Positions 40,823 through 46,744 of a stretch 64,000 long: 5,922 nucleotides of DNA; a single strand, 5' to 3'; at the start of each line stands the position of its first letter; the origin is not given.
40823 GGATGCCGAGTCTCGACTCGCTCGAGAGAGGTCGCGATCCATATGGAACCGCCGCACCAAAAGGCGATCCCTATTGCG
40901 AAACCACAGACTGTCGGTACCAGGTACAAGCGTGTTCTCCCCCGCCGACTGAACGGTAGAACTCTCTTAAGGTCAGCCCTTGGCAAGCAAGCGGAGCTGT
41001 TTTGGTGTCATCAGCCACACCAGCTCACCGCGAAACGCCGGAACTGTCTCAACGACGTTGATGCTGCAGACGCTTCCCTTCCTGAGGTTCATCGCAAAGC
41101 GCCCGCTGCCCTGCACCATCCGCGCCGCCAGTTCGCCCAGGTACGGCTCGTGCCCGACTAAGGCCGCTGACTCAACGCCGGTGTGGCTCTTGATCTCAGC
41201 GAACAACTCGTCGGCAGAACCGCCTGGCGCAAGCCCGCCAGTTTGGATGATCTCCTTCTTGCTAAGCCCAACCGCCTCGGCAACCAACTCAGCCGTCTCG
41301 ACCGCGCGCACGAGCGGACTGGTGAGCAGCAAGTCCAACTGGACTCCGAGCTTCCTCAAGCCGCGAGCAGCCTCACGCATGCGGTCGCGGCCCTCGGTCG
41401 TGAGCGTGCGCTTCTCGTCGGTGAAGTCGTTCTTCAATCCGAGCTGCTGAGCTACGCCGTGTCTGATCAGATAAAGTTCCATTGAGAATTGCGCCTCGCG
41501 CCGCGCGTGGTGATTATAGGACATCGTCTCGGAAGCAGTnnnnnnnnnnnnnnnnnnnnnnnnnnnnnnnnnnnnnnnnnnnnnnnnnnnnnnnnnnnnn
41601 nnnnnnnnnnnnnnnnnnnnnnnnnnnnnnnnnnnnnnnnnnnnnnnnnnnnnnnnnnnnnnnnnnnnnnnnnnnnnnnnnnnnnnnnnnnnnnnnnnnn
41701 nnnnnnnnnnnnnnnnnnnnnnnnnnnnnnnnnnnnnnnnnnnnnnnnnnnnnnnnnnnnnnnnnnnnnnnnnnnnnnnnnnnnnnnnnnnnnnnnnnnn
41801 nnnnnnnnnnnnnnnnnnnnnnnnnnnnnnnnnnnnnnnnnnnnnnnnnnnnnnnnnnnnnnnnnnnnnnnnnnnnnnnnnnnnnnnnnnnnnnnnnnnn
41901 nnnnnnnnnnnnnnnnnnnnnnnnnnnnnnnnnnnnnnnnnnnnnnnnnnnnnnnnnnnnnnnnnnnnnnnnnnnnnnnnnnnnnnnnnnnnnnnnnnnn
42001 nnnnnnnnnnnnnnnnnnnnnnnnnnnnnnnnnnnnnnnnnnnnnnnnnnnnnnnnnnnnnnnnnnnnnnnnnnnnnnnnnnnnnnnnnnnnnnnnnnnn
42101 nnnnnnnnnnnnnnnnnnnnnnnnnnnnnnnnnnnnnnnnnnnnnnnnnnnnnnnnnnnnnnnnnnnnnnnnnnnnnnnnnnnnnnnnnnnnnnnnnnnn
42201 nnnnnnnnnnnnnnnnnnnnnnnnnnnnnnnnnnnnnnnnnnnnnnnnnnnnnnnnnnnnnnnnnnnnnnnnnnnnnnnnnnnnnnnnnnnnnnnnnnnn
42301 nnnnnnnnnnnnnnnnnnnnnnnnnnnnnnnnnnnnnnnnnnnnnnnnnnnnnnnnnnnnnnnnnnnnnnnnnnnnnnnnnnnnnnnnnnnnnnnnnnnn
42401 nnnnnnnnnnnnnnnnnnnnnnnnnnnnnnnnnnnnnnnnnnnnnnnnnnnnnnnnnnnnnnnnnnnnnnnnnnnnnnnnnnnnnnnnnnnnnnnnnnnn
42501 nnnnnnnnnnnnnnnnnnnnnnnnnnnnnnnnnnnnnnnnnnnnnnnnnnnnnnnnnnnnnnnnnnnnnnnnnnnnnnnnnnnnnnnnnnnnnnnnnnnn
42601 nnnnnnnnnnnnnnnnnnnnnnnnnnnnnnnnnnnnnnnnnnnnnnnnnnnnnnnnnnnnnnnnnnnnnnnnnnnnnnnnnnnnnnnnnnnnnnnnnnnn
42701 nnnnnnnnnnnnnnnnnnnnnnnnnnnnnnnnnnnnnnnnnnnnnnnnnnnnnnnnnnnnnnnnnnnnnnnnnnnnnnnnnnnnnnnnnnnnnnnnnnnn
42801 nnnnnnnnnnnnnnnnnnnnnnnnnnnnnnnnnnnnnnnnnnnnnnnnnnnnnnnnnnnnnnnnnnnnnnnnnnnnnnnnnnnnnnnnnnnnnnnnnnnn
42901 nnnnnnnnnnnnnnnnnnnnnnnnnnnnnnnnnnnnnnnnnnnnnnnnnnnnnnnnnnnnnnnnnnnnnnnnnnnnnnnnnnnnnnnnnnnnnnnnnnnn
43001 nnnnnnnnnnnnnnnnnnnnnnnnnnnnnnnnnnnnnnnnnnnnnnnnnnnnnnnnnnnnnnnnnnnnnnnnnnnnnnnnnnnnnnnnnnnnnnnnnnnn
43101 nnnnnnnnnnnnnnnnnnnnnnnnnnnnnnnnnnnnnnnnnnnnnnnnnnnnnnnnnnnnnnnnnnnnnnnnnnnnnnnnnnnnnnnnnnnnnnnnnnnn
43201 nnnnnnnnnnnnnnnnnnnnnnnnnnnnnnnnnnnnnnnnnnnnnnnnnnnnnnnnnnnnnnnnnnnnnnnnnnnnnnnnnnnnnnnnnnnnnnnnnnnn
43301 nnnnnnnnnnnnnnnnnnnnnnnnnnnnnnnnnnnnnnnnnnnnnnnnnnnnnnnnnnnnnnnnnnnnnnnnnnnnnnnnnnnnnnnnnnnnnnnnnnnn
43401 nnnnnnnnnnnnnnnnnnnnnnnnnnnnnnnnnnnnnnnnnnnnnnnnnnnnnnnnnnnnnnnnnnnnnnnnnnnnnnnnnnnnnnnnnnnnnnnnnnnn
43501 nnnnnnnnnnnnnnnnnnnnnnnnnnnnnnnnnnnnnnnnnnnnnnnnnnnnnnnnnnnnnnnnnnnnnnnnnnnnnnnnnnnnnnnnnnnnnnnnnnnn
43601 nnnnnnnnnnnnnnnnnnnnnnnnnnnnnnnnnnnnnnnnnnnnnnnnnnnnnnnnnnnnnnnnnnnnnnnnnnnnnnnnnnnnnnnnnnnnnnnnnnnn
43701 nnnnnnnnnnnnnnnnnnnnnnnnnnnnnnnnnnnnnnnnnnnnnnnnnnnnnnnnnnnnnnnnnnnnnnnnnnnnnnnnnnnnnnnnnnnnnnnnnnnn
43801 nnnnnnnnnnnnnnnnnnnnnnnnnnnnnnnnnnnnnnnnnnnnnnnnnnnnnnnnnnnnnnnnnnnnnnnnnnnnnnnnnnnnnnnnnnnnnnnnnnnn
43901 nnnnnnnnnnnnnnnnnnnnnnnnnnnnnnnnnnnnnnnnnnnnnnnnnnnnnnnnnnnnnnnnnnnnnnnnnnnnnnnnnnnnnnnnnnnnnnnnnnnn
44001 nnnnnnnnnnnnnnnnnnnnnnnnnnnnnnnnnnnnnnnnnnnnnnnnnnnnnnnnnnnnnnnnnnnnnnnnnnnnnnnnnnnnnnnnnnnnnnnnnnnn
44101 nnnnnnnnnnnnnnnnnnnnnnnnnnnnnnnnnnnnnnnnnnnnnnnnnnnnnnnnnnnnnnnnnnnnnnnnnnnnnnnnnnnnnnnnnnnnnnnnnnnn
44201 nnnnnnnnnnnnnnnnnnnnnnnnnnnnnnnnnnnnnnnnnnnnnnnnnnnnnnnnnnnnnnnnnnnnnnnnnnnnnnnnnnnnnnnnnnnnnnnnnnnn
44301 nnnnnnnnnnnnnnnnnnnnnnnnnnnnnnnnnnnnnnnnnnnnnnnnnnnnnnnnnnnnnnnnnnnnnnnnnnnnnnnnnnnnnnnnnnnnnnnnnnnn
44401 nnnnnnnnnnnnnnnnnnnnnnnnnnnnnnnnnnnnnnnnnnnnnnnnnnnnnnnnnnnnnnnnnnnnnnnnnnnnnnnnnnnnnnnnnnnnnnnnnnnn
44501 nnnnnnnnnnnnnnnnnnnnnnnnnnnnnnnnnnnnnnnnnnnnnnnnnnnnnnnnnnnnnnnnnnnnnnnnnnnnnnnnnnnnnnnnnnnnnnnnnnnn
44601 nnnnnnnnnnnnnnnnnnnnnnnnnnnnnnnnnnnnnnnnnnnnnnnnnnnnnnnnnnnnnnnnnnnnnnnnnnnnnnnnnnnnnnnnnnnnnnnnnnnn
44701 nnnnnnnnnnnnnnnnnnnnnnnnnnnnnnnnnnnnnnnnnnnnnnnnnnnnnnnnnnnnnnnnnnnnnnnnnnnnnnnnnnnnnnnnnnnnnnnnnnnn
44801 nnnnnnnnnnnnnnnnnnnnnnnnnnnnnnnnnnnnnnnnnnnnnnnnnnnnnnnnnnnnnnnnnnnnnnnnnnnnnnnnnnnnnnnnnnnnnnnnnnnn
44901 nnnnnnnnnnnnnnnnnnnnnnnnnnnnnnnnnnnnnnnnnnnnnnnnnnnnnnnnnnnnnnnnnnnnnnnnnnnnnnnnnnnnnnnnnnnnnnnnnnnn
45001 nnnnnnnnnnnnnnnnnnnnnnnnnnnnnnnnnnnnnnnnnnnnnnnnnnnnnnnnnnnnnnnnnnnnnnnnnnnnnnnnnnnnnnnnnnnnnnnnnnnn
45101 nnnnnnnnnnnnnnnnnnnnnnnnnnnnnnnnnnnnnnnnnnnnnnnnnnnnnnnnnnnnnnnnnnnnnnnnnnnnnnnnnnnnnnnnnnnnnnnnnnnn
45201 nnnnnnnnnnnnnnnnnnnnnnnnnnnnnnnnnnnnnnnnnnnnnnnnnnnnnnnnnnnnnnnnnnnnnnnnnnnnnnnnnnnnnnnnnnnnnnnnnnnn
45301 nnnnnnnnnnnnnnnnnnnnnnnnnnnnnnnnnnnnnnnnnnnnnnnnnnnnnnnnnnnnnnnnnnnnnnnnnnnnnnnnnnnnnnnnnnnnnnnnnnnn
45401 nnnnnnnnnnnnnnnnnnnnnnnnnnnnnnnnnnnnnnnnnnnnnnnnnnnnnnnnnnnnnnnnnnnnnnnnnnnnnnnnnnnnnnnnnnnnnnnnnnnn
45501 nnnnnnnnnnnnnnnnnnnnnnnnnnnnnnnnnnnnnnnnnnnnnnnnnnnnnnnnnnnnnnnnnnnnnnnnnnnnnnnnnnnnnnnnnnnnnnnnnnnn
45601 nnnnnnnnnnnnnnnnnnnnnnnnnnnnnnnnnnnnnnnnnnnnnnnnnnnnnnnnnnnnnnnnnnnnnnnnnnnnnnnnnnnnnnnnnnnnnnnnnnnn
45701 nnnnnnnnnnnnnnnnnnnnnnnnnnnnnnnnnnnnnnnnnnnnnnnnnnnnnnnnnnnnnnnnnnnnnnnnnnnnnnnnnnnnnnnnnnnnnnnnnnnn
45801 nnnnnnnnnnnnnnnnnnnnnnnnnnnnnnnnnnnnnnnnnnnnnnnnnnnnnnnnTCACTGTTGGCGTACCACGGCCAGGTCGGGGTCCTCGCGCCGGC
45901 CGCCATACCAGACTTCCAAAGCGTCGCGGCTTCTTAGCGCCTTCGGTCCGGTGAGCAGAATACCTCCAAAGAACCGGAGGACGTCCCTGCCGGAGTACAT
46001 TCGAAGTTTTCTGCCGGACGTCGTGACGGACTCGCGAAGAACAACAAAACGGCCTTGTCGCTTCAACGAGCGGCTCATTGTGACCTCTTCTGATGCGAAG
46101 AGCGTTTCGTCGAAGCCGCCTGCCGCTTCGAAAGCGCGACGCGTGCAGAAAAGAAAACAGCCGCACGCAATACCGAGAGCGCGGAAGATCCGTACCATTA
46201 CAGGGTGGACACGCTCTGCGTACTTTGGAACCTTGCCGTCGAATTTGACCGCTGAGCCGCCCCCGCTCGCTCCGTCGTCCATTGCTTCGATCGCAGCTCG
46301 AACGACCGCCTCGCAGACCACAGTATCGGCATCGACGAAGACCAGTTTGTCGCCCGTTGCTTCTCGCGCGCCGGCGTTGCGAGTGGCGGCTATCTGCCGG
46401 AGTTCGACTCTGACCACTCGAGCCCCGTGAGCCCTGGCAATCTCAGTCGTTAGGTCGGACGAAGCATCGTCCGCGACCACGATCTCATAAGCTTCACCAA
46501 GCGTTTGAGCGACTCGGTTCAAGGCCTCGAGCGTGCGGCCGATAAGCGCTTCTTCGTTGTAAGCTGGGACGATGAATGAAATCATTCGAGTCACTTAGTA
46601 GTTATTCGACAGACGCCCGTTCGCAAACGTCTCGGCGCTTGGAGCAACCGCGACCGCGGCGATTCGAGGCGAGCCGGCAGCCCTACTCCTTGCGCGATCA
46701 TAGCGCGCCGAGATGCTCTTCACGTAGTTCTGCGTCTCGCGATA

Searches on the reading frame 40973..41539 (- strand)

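Call 33: search_protein_families(library=pfam, proteins=[window:40973-41539:-], max_evalue=0.001)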
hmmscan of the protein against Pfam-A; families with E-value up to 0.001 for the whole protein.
window:40973-41539:- (188 aa): 1 family
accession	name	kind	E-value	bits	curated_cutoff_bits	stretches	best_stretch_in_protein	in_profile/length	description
PF00300.27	His_Phos_1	-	5.8e-11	42.9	21.7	1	22-95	1-69/194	Histidine phosphatase superfamily (branch 1)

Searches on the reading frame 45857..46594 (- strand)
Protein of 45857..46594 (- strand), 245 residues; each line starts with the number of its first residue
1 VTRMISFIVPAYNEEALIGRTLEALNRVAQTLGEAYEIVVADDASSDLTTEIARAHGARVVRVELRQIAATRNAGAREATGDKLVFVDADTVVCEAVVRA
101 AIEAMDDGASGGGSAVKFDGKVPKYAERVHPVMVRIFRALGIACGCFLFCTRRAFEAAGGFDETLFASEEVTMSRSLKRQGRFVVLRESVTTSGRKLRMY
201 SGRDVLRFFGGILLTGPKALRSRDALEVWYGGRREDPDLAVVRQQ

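Call 33: search_protein_families(library=pfam, proteins=[window:45857-46594:-], max_evalue=0.001)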
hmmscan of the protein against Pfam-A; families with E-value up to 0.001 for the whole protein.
window:45857-46594:- (245 aa): 4 families
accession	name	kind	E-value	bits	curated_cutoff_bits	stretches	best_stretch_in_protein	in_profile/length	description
PF00535.33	Glycos_transf_2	-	5e-23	82.3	23.3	1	6-122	1-123/168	Glycosyl transferase family 2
PF13641.12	Glyco_tranf_2_3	-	7.2e-10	39.7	27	1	5-186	3-203/230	Glycosyltransferase like family 2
PF10111.15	Glyco_tranf_2_2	-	2e-06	27.9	27.3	1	7-93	2-94/276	Glycosyltransferase like family 2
PF13632.12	Glyco_trans_2_3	-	0.00021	21.6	27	1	85-185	3-114/198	Glycosyl transferase family group 2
